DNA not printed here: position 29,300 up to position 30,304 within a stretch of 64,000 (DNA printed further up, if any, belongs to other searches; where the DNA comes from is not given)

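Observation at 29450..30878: An overlapping gene pair of a PolB-like DEDDy 3'-5' exonuclease and a PD-(D/E)XK (QxxxY) nuclease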

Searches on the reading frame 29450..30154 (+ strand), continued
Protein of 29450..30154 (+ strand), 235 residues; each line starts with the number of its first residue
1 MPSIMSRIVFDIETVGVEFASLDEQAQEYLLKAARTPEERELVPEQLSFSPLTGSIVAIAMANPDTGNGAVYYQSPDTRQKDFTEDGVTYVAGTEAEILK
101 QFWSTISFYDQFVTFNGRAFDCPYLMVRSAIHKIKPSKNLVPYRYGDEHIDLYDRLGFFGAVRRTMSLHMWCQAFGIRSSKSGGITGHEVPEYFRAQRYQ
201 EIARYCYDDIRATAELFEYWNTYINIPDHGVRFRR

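Call 33: predict_structure(alignment_id=A3)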
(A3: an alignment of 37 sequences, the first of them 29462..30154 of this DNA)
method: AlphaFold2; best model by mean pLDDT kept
length: 231 residues; sequences in the alignment: 37
mean_pLDDT: 89.1   pTM: 0.87
mean pLDDT of the five models: 89.1, 87.9, 87.8, 87.7, 87.5
residues with pLDDT >= 90: 148; 70-90: 69; 50-70: 8; < 50: 6
segments of 3 or more residues with pLDDT < 50: 226-231
pLDDT, mean of each block of 10 residues (from residue 1): 94 91 90 88 86 96 94 90 95 98 95 92 97 84 87 80 89 82 88 94 94 93 58 43
secondary structure, 60 per line:
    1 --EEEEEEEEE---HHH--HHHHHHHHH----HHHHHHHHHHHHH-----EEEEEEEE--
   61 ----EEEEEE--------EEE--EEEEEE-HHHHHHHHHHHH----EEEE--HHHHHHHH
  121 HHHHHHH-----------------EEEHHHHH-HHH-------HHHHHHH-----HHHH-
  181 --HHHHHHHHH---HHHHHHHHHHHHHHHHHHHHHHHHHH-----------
elements in order: E3-11 H20-28 H33-45 E51-58 E65-70 E79-81 E84-89 H91-102 E107-110 H113-127 E145-147 H148-152 H164-170 H176-179 H183-191 H195-220

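Call 37: fold_search(model_id=the predicted structure, library=pdb)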
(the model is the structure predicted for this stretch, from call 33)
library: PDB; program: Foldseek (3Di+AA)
matches with E <= 10: 700; with E <= 0.001: 227
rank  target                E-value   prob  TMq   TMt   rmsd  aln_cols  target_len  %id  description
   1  4ahc_A                3.2e-10  1.00  0.63  0.22   4.5       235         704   22  Crystal Structure of an Evolved Replicating DNA Polymerase (released 2012-03-07)
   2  3a2f_A                5.6e-10  1.00  0.58  0.19   4.6       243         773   22  Crystal Structure of Pyrococcus furiosus DNA polymerase/PCNA monomer mutant complex (released 2009-11-03)
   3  7b0f_A                7.2e-10  1.00  0.58  0.20   4.9       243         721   20  TgoT_6G12 Binary complex (released 2020-12-30)
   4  7b0g_A                1.2e-09  1.00  0.59  0.20   5.7       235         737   20  TgoT_6G12 binary with 2 hCTPs (released 2020-12-30)
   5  8s87                  1.3e-09  1.00  0.60  0.20   5.6       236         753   20  KOD-H4 DNA polymerase mutant - apo structure (released 2024-11-13)
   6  5oki_A                1.4e-09  1.00  0.60  0.33   5.1       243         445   16  Crystal structure of the Ctf18-1-8 module from Ctf18-RFC in complex with a 63 kDa fragment of DNA Polymerase epsilon (released 2017-12-20)
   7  7b0h_E                1.6e-09  1.00  0.59  0.21   4.7       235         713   21  TgoT_6G12 Ternary complex (released 2021-01-13)
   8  7b0h_F                1.8e-09  1.00  0.59  0.20   4.7       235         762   21  TgoT_6G12 Ternary complex (released 2021-01-13)
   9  8twa_E                2.0e-09  1.00  0.63  0.15   4.3       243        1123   17  Cryo-EM structure of S. cerevisiae Ctf18-RFC-PCNA-PolE-DNA complex (released 2024-09-04)
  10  7tqw_A                2.2e-09  1.00  0.59  0.20   5.0       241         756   21  Kod RSGA incorporating PMT, n+2 (released 2022-08-31)
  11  4k8z_A                2.2e-09  1.00  0.58  0.19   4.8       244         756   21  KOD Polymerase in binary complex with dsDNA (released 2013-06-26)
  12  5h12                  2.4e-09  1.00  0.59  0.20   4.4       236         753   22  Crystal structure of Deep Vent DNA Polymerase (released 2017-01-25)
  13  6s1c_E                2.4e-09  1.00  0.60  0.37   5.1       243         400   16  P3221 crystal form of the Ctf18-1-8/Pol2(1-528) complex (released 2020-07-08)
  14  7b08                  2.4e-09  1.00  0.57  0.19   4.8       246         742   21  TgoT apo (released 2020-12-30)
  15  8tw9_E                2.5e-09  1.00  0.63  0.14   4.3       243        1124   17  Cryo-EM structure of S. cerevisiae PolE-Ctf18-8-1-DNA (released 2024-09-04)
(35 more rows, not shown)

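Call 39: search_dna_similar(query=window:29462-30154:+, collection=phages, mode=protein, max_evalue=0.001, max_rows=25)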
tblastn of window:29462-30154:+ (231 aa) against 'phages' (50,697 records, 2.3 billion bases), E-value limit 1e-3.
Records with a match: 6; places in all: 6; records where one place covers at least 80% of the query: 0.
Best place of each record, by identity: <60% 6.
By first word of the organism name: Cellulophaga 4; Acinetobacter 2.
By host as written in the record: Cellulophaga sp. HaHa_2_95 4; - 2.
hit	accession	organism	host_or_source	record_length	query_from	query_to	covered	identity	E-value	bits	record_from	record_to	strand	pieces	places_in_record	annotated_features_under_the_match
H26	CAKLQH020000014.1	Acinetobacter phage MD-2021a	not known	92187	90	226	59%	27.4%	4e-7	56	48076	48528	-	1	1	Predicted 3'-5' exonuclease related to the exonuclease domain of PolB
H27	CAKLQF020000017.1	Acinetobacter phage MD-2021a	not known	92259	90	226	59%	27.4%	4e-7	56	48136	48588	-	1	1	Predicted 3'-5' exonuclease related to the exonuclease domain of PolB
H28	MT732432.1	Cellulophaga phage Calle_1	Cellulophaga sp. HaHa_2_95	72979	88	212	54%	28.5%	1e-4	48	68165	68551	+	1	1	3'-5' exonuclease pol-B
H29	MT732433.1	Cellulophaga phage Calle_2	Cellulophaga sp. HaHa_2_95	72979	88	212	54%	28.5%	1e-4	48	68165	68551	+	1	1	3'-5' exonuclease pol-B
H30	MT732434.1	Cellulophaga phage Calle_3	Cellulophaga sp. HaHa_2_95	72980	88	212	54%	28.5%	1e-4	48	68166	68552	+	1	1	3'-5' exonuclease pol-B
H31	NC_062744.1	Cellulophaga phage Calle_1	Cellulophaga sp. HaHa_2_95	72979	88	212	54%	28.5%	1e-4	48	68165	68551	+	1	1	3'-5' exonuclease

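Call 53: search_solved_structures(query=A3, max_evalue=1, show_alignments=0)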
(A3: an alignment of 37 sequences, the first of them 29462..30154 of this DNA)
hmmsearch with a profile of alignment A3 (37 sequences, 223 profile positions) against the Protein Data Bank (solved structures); distinct sequences matched with E-value up to 1: 74 (the best 60 are shown).
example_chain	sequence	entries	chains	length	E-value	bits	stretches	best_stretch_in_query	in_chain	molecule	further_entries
5h12_A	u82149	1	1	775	6.5e-08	35.5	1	78-212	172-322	Deep Vent DNA Polymerase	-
2jgu_A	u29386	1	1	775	8.2e-08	35.1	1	80-212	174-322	DNA POLYMERASE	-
4ahc_A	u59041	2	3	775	3e-07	33.3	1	78-212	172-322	DNA POLYMERASE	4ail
3a2f_A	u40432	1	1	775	3.1e-07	33.2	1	79-212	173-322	DNA polymerase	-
1qqc_A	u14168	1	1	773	9.4e-07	31.7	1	83-212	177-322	DNA POLYMERASE II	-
1d5a_A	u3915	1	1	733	1.5e-06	31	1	83-212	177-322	PROTEIN (DNA POLYMERASE)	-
1s5j_A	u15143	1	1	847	4.5e-06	29.4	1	52-126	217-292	DNA polymerase I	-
4flt_A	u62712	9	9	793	8.1e-06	28.6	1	84-212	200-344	DNA polymerase 1 | Pyrococcus abyssi B family DNA polymerase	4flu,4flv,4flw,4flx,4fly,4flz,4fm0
1tgo_A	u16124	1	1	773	8.6e-06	28.5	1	85-212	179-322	PROTEIN (THERMOSTABLE B DNA POLYMERASE)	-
7b08_A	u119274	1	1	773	9.1e-06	28.4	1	85-212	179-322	DNA polymerase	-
7b06_A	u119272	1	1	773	9.2e-06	28.4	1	85-212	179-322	DNA polymerase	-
7b07_A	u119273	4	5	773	9.4e-06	28.4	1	85-212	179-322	DNA polymerase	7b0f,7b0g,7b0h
4fm2_A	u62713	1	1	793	1.6e-05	27.6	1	84-212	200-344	DNA polymerase 1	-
9gp8_A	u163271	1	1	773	3.8e-05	26.4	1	85-212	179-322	DNA polymerase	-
9mye_A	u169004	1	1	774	5.4e-05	25.9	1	85-212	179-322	DNA polymerase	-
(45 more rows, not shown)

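Call 60: find_related_loci(query=A3, collection=viral_contigs, flank=5000)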
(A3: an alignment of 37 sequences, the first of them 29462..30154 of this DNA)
Query A3 (231 aa) in viral_contigs; peptide patterns used: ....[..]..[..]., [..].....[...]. (x = any residue, [..] = any of these).
50 stretches matched a pattern; 15 encode a relative of the query (tblastn E <= 1e-3); 15 distinct loci.
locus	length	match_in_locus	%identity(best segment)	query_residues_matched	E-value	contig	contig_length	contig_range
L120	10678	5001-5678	35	4-221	2e-36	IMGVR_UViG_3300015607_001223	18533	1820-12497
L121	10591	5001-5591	30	4-213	6e-23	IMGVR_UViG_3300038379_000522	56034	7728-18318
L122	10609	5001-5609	31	4-214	4e-20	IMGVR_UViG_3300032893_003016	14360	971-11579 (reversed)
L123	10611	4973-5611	30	4-218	4e-19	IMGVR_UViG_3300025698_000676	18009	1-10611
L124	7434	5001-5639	30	4-218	4e-19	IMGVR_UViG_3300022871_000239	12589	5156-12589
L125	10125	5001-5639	30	4-218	4e-19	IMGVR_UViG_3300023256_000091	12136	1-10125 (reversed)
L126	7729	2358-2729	33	90-214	5e-17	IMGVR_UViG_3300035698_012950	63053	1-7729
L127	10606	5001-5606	26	4-214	6e-14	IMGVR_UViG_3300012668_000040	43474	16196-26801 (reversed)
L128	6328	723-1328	26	4-214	6e-14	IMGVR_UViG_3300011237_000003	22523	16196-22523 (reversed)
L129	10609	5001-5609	26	4-214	1e-12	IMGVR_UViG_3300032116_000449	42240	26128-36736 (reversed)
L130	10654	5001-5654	27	4-214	4e-16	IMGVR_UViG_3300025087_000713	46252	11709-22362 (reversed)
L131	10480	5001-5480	25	1-153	1e-9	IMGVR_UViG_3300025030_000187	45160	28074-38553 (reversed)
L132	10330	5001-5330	36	109-215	2e-8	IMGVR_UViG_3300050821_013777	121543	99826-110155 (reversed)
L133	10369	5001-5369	26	108-220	4e-7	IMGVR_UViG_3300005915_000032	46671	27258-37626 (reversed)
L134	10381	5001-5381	31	90-213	1e-6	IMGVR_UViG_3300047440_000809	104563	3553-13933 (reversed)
